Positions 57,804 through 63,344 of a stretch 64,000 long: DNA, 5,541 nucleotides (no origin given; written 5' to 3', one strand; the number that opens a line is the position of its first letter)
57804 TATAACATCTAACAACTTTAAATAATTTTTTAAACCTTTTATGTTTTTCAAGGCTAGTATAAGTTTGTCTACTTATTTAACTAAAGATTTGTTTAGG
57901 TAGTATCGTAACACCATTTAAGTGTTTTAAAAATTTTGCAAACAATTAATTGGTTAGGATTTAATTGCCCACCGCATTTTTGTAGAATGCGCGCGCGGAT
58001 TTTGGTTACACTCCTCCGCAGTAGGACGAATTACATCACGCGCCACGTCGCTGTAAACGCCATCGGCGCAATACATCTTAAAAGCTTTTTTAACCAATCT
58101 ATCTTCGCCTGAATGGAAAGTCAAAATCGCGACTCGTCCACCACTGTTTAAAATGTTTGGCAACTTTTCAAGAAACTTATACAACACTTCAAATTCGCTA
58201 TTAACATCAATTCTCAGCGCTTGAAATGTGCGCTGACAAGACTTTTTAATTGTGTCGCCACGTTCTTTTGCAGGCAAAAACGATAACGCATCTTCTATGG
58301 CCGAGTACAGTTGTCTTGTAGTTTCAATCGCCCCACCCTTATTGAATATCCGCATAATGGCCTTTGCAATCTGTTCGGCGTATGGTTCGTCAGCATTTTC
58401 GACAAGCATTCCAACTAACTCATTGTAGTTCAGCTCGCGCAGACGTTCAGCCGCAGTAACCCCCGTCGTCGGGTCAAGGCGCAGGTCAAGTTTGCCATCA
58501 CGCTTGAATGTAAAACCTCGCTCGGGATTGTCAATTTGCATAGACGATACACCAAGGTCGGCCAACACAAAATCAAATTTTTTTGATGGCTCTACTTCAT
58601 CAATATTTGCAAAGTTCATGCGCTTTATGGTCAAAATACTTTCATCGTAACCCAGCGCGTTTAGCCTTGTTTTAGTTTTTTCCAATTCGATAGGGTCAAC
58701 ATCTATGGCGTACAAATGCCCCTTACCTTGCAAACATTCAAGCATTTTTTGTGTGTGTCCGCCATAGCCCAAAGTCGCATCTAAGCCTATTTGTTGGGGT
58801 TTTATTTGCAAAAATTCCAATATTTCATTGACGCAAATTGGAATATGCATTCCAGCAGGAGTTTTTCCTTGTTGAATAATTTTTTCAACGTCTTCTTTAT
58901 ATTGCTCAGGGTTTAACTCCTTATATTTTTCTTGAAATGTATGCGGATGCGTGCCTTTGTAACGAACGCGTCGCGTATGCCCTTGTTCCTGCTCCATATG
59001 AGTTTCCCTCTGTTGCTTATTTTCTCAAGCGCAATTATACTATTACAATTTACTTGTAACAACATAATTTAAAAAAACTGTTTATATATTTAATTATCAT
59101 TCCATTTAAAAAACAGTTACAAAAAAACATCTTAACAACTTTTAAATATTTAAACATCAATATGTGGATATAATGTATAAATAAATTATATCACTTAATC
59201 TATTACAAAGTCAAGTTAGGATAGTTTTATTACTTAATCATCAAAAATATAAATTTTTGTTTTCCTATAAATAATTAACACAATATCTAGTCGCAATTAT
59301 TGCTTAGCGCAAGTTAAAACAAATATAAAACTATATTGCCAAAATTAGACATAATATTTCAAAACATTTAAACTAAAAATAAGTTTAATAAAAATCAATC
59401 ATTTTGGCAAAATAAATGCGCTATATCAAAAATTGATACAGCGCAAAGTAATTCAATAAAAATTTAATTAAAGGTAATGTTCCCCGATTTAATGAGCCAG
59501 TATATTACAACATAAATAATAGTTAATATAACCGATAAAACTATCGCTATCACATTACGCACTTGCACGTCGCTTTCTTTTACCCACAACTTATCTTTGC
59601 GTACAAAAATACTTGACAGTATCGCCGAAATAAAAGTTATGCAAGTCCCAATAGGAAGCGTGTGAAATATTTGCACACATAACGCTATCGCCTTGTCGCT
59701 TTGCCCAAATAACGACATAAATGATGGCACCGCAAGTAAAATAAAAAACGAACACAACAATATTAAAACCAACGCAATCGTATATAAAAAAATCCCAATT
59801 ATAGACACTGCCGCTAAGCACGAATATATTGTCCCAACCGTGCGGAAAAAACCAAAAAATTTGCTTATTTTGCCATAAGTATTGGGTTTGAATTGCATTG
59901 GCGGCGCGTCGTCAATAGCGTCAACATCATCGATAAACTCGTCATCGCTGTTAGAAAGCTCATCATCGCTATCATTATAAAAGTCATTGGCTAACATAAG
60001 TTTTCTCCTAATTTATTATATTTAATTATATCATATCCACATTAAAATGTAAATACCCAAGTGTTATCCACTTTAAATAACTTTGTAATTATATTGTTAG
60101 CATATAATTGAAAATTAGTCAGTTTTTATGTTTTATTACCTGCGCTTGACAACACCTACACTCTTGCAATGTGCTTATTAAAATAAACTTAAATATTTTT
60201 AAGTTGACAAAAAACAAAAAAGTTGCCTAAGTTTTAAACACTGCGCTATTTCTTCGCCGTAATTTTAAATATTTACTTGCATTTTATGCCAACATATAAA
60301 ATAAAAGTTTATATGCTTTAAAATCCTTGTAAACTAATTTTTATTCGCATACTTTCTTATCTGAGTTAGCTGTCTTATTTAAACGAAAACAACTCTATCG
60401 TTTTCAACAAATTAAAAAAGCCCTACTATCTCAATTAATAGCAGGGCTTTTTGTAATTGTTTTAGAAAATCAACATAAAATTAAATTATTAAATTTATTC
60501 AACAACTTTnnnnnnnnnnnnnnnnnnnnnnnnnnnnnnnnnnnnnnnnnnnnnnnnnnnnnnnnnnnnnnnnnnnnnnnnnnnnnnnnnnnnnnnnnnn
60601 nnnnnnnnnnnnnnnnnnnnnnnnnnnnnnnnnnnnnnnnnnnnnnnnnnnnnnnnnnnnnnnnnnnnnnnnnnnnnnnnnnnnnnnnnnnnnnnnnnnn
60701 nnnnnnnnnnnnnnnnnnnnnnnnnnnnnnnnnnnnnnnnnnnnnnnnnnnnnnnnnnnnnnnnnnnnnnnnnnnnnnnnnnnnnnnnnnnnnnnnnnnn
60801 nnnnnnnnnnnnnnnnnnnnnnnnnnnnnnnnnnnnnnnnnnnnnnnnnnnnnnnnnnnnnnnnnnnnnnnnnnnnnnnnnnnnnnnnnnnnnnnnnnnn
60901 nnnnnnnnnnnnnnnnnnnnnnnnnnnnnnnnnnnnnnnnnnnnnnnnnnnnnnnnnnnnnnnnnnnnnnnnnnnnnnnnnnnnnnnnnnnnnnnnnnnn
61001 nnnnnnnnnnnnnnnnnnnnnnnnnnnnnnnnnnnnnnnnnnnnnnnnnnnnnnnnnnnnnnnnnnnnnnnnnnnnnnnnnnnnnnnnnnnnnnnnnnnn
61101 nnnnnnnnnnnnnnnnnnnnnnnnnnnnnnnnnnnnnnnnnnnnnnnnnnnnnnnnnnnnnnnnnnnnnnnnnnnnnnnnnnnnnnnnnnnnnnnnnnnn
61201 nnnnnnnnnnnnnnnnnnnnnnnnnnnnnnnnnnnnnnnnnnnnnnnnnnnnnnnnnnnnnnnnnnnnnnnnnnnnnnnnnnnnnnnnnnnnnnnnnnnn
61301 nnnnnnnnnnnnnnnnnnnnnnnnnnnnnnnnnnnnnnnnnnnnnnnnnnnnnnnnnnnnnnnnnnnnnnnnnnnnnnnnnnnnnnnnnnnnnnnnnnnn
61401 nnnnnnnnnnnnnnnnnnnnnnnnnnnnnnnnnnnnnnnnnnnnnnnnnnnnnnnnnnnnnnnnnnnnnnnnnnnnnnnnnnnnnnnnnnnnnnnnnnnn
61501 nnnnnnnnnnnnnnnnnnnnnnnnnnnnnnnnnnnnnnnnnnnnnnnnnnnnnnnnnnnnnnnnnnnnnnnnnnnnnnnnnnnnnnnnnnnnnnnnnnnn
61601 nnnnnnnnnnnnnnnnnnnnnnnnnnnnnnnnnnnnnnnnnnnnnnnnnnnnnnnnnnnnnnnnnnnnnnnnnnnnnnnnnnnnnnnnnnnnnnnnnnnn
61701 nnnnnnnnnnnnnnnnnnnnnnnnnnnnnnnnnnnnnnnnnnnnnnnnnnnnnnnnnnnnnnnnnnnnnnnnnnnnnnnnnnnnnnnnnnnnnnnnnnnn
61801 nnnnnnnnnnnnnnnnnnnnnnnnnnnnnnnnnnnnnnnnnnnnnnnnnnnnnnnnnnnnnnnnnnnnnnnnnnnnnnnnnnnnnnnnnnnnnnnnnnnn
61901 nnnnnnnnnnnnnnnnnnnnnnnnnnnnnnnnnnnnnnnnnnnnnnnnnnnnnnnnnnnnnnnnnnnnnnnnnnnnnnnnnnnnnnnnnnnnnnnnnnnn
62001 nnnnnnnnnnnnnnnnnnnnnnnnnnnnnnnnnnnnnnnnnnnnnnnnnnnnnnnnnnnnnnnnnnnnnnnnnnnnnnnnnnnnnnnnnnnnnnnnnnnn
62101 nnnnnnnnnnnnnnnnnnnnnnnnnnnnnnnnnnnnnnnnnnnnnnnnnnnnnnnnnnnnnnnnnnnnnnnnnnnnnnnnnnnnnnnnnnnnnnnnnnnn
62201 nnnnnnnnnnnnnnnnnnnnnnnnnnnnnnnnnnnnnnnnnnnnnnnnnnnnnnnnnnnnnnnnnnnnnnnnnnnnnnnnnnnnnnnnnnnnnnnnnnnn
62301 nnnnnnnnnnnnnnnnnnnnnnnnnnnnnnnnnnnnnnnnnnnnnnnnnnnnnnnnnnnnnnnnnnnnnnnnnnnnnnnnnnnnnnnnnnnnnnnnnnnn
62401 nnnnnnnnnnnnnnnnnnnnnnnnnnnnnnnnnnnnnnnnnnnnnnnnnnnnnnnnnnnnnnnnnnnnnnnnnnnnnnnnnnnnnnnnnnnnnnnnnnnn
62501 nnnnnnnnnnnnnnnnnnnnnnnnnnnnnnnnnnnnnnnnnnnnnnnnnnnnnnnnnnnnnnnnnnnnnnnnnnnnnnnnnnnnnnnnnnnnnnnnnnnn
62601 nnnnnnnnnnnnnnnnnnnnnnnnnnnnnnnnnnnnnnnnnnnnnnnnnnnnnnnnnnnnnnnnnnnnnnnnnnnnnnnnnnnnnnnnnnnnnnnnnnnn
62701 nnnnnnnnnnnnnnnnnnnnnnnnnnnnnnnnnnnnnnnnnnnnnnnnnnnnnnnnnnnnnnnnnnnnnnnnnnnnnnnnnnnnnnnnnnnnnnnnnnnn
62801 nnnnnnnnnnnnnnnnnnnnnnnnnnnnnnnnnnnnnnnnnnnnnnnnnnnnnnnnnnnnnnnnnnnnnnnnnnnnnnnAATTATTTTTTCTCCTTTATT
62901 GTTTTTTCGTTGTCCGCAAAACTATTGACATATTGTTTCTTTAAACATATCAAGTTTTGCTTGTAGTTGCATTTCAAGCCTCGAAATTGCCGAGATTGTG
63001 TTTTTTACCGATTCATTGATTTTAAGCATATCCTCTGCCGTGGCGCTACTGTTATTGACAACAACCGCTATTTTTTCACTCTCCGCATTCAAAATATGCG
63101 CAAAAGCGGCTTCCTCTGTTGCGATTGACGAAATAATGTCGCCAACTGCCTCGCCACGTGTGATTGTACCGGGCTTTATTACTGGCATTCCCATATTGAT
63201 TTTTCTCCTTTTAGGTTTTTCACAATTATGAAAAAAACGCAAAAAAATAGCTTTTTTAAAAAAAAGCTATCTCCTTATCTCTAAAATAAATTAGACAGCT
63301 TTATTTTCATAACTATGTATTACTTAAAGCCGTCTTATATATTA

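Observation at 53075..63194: Four-member family sharing a ~75-aa helical module, in two 'large repeat protein + small stand-alone module' loci: candidate spore-surface/appendage assembly system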

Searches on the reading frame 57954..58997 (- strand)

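Call 58: search_protein_families(library=pfam, proteins=[window:57954-58997:-], max_evalue=0.001)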
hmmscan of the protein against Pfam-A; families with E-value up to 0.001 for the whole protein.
window:57954-58997:- (347 aa): 5 families
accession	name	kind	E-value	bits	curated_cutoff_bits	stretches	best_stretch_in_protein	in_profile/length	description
PF01795.25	Methyltransf_5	-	2.5e-75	254.3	27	1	50-346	3-308/309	MraW methylase family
PF01189.24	Methyltr_RsmB-F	-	3e-06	27.5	27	1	62-155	3-94/199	16S rRNA methyltransferase RsmB/F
PF01728.25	FtsJ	-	1.2e-05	25.7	24.1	1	58-152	11-104/181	FtsJ-like methyltransferase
PF13847.12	Methyltransf_31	-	0.00014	22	27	0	72-147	8-81/145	Methyltransferase domain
PF13649.12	Methyltransf_25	-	0.00019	22.5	27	1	72-152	2-76/97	Methyltransferase domain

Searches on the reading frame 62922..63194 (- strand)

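Call 3: search_protein_families(library=pfam, proteins=[window:62922-63194:-], max_evalue=1)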
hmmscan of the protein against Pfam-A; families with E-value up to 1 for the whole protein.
window:62922-63194:- (90 aa): 3 families
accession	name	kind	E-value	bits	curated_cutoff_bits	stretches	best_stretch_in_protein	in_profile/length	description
PF02873.21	MurB_C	-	0.007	17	27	1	39-77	56-94/99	UDP-N-acetylenolpyruvoylglucosamine reductase, C-terminal domain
PF11887.13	Mce4_CUP1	-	0.093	12.8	32.6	1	16-78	121-183/222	Cholesterol uptake porter CUP1 of Mce4, putative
PF04288.19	MukE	-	0.095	12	25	1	34-79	115-162/229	MukE-like family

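Call 4: search_protein_families(library=ncbifam, proteins=[window:62922-63194:-], max_evalue=1)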
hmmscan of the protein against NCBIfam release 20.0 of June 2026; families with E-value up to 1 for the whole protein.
window:62922-63194:- (90 aa): 3 families
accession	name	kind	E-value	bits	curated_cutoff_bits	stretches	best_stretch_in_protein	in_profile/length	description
NF010416.0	PRK13842.1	subfamily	0.0057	16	360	1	23-86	21-83/267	conjugal transfer protein TrbJ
NF010480.0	PRK13905.1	equivalog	0.031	13.1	259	1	45-76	261-292/303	UDP-N-acetylmuramate dehydrogenase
NF005028.0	PRK06437.1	equivalog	0.1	12.8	85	0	36-58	31-53/67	hypothetical protein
